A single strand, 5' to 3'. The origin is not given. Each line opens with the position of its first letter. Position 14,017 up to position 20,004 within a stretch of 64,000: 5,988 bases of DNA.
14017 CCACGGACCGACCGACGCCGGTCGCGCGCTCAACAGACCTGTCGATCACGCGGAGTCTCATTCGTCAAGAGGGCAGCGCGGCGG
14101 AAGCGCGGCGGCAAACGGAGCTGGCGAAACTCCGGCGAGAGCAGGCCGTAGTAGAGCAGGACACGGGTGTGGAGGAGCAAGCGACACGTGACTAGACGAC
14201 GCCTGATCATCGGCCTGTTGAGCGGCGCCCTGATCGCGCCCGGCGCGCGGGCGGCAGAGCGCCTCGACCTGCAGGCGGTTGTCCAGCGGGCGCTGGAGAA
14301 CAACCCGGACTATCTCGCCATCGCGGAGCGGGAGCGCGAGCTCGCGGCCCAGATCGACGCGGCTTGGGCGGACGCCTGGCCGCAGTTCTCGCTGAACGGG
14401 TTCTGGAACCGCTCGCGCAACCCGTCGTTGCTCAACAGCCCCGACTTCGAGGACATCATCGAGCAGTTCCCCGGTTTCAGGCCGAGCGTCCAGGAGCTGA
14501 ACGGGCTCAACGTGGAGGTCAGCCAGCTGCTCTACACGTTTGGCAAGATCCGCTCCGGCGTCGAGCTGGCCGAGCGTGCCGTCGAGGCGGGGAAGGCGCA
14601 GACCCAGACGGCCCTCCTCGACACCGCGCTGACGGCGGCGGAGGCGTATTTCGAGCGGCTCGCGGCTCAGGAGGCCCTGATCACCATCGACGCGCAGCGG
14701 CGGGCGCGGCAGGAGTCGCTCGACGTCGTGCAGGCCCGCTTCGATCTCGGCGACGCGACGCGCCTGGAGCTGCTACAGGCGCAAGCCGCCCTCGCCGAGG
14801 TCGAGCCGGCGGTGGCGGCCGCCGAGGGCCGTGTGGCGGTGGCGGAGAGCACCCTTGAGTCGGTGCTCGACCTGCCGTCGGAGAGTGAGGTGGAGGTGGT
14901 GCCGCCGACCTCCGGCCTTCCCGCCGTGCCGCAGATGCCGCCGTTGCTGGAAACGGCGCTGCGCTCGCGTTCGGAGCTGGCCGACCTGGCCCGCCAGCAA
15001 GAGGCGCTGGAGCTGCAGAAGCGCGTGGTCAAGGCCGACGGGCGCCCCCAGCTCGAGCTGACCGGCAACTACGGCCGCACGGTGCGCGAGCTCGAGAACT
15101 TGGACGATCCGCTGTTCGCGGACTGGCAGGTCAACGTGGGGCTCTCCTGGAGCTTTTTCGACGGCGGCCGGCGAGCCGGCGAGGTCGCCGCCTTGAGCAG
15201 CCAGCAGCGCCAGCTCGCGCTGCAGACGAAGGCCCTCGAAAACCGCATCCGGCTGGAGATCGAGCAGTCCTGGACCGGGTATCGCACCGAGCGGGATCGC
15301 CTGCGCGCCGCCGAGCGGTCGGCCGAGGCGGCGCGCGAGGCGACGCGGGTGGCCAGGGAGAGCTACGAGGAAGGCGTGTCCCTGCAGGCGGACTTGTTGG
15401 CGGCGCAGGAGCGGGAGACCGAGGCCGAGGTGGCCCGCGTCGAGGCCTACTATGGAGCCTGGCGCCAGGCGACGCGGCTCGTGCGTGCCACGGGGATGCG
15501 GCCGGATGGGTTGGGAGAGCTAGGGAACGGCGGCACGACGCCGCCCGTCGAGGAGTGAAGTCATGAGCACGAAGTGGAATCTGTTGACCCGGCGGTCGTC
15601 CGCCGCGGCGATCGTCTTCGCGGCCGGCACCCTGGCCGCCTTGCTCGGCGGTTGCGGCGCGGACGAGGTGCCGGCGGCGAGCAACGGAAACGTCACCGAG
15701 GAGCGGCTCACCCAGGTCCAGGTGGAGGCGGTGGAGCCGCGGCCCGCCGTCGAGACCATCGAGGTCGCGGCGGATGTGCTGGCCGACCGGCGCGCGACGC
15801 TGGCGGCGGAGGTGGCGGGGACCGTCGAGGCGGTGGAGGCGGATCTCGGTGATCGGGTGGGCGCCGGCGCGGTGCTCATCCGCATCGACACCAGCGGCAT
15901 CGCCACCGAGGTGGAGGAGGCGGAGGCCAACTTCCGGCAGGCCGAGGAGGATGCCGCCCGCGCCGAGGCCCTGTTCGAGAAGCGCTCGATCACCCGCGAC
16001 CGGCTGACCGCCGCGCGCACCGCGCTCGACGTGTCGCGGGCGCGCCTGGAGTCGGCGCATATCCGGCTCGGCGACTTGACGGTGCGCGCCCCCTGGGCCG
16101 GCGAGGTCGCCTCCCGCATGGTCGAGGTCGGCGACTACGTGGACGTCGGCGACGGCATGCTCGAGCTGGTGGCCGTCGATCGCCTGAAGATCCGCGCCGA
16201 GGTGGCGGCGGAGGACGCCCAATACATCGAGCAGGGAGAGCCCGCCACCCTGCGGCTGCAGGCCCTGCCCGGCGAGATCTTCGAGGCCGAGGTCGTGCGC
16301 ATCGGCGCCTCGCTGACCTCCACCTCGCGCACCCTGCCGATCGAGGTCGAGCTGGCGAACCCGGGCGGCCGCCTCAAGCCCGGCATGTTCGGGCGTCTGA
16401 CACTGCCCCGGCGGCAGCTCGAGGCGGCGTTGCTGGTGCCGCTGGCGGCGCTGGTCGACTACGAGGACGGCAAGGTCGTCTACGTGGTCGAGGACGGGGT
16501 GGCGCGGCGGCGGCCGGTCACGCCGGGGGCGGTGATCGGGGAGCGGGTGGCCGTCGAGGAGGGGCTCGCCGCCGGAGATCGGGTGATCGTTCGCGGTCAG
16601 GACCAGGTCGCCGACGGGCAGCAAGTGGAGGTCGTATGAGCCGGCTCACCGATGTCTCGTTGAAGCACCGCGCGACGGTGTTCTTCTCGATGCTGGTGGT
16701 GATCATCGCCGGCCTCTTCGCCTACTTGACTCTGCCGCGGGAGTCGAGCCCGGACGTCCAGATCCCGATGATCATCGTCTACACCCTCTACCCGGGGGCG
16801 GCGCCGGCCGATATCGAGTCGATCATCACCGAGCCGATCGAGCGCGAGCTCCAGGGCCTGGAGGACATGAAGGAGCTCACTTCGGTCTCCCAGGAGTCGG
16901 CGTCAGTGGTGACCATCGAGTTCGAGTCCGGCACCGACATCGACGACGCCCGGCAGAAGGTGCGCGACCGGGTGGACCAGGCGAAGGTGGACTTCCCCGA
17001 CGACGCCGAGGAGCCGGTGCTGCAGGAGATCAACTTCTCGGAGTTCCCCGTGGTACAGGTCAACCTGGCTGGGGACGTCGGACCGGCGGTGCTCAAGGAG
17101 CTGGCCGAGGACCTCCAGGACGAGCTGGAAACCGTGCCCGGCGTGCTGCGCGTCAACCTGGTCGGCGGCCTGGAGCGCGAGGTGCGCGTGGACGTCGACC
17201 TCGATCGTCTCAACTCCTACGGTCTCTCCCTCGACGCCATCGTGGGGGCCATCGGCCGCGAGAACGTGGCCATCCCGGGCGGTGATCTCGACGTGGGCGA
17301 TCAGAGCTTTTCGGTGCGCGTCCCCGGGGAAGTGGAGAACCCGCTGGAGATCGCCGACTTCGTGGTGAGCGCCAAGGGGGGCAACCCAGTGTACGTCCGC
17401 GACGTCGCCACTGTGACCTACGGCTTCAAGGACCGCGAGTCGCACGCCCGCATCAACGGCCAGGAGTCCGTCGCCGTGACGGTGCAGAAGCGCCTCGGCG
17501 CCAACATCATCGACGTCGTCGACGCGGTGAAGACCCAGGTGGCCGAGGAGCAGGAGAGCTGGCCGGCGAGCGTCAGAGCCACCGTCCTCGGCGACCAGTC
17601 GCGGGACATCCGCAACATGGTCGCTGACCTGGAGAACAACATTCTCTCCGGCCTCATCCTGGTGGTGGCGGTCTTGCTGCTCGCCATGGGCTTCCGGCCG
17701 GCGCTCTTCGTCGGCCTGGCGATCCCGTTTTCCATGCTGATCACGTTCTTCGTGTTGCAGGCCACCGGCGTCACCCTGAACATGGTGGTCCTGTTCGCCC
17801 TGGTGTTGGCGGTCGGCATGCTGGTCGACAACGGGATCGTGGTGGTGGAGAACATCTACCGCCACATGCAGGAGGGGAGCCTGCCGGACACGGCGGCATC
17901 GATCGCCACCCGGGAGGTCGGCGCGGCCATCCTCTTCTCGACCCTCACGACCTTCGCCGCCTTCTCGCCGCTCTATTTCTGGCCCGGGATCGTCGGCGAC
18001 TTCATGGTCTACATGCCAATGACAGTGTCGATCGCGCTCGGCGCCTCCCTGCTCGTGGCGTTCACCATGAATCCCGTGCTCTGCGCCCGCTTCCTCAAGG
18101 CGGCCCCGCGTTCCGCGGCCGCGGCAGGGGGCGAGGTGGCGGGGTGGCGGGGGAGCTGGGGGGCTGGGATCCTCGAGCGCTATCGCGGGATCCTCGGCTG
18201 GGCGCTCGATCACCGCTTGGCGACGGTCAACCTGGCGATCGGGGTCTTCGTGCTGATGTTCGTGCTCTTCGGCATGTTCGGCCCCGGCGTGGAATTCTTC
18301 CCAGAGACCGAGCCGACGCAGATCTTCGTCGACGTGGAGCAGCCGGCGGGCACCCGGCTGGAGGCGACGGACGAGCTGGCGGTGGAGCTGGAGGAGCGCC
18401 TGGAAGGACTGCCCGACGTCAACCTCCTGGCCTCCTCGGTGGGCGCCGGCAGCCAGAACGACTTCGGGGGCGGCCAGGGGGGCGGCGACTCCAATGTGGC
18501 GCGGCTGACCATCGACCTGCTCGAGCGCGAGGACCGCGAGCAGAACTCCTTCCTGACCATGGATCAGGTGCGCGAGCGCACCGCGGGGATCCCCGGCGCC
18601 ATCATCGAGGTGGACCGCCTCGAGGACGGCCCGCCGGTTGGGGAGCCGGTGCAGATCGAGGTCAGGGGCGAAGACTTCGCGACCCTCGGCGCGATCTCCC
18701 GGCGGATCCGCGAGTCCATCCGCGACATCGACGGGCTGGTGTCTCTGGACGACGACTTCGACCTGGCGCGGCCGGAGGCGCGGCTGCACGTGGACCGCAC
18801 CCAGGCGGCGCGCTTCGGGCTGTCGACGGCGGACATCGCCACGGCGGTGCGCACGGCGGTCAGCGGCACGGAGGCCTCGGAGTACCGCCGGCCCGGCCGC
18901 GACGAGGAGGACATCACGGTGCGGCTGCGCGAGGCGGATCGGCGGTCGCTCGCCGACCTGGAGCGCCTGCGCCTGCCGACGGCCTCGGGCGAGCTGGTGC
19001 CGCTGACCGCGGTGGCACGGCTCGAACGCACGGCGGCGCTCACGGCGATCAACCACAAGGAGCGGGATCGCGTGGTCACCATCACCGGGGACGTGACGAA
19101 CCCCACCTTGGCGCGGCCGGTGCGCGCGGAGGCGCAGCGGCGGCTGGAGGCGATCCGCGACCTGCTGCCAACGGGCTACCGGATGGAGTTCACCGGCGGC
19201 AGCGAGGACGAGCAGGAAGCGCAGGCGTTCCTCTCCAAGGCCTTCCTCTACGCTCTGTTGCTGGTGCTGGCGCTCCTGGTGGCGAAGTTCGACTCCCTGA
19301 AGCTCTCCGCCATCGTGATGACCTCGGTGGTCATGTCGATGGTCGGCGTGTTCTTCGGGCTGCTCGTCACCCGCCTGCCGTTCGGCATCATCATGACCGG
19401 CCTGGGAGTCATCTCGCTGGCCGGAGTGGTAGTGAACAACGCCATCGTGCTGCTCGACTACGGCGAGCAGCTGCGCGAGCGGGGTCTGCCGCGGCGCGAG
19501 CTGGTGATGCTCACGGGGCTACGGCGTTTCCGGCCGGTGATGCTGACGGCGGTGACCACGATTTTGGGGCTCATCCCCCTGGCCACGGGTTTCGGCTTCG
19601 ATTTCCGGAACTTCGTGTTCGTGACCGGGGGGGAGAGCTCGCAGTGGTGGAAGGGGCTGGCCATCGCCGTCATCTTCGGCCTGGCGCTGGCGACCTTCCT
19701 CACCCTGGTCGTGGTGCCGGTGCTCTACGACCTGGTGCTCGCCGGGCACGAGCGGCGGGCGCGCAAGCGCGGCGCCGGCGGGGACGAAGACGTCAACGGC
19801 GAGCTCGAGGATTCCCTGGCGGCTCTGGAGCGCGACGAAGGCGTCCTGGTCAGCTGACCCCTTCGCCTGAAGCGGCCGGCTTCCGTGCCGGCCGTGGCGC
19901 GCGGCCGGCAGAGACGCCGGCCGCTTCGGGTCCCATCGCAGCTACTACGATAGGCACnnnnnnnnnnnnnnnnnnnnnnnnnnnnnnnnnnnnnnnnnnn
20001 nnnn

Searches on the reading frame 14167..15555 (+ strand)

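Call 7: search_protein_families(library=pfam, proteins=[window:14167-15555:+], max_evalue=0.001)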
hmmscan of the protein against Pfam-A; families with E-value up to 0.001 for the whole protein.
window:14167-15555:+ (463 aa): 1 family
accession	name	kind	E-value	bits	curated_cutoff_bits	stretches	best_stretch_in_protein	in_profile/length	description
PF02321.23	OEP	-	2.9e-49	167.9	22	2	35-233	1-185/187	Outer membrane efflux protein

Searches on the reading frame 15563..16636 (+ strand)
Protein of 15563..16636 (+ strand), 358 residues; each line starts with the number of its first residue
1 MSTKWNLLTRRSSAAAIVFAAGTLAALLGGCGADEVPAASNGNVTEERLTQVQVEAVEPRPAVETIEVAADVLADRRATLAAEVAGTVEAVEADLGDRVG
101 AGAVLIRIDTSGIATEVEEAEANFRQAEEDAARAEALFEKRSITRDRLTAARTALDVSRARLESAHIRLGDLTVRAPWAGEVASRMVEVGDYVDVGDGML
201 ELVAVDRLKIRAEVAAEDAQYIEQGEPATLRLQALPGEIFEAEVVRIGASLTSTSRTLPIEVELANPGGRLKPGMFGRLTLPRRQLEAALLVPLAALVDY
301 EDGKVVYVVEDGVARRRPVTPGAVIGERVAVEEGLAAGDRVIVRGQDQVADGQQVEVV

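Call 7: search_protein_families(library=pfam, proteins=[window:15563-16636:+], max_evalue=0.001)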
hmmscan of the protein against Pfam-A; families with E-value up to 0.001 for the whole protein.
window:15563-16636:+ (358 aa): 4 families
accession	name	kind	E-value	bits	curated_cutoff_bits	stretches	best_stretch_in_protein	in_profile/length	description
PF16576.10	HlyD_D23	-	1.8e-30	106.3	30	1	65-276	5-213/214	Barrel-sandwich domain of CusB or HlyD membrane-fusion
PF13437.12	HlyD_3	-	2.7e-21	76.7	22.2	1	173-274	1-106/106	HlyD family secretion protein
PF00364.28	Biotin_lipoyl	-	8.6e-05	22.7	22.1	0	77-108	42-73/73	Biotin-requiring enzyme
PF00529.27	CusB_dom_1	-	0.00019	22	26.5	0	291-343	16-89/89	Cation efflux system protein CusB domain 1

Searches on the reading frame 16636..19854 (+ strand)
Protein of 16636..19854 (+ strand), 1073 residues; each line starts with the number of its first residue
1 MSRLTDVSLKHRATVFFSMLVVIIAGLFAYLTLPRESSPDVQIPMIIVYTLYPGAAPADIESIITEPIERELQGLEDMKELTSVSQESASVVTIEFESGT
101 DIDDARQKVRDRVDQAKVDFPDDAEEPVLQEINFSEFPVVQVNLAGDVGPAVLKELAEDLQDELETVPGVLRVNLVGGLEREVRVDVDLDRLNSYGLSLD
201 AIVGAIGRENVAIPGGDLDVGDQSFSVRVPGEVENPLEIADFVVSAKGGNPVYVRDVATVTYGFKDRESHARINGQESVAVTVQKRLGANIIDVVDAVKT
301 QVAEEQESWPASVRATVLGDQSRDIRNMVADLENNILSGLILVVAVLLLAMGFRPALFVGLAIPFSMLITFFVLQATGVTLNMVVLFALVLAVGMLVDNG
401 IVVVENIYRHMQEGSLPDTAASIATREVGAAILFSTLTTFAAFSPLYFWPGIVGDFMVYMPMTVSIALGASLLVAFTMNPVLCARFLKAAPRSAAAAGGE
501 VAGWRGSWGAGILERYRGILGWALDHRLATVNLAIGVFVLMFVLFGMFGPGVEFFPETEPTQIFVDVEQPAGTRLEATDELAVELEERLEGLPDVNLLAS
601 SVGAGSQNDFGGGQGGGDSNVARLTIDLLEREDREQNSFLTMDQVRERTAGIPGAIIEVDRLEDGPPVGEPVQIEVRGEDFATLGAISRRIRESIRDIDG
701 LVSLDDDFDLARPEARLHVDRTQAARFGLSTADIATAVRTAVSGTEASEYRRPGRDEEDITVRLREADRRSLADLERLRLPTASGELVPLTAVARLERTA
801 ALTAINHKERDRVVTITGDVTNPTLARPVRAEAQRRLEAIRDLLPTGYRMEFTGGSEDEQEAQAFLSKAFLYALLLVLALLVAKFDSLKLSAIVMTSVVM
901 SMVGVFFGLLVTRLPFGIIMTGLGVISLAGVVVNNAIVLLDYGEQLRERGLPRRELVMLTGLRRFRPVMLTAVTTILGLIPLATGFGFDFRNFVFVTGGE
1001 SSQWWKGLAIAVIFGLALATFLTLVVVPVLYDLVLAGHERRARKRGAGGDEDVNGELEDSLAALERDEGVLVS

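Call 7: search_protein_families(library=pfam, proteins=[window:16636-19854:+], max_evalue=0.001)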
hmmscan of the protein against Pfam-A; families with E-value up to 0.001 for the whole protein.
window:16636-19854:+ (1073 aa): 2 families
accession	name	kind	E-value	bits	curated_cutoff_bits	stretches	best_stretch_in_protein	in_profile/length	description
PF00873.25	ACR_tran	-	1.4e-217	725.3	28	1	6-1034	3-1020/1021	AcrB/AcrD/AcrF family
PF03176.21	MMPL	-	3.6e-06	26.6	20.5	1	291-505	103-320/333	MMPL family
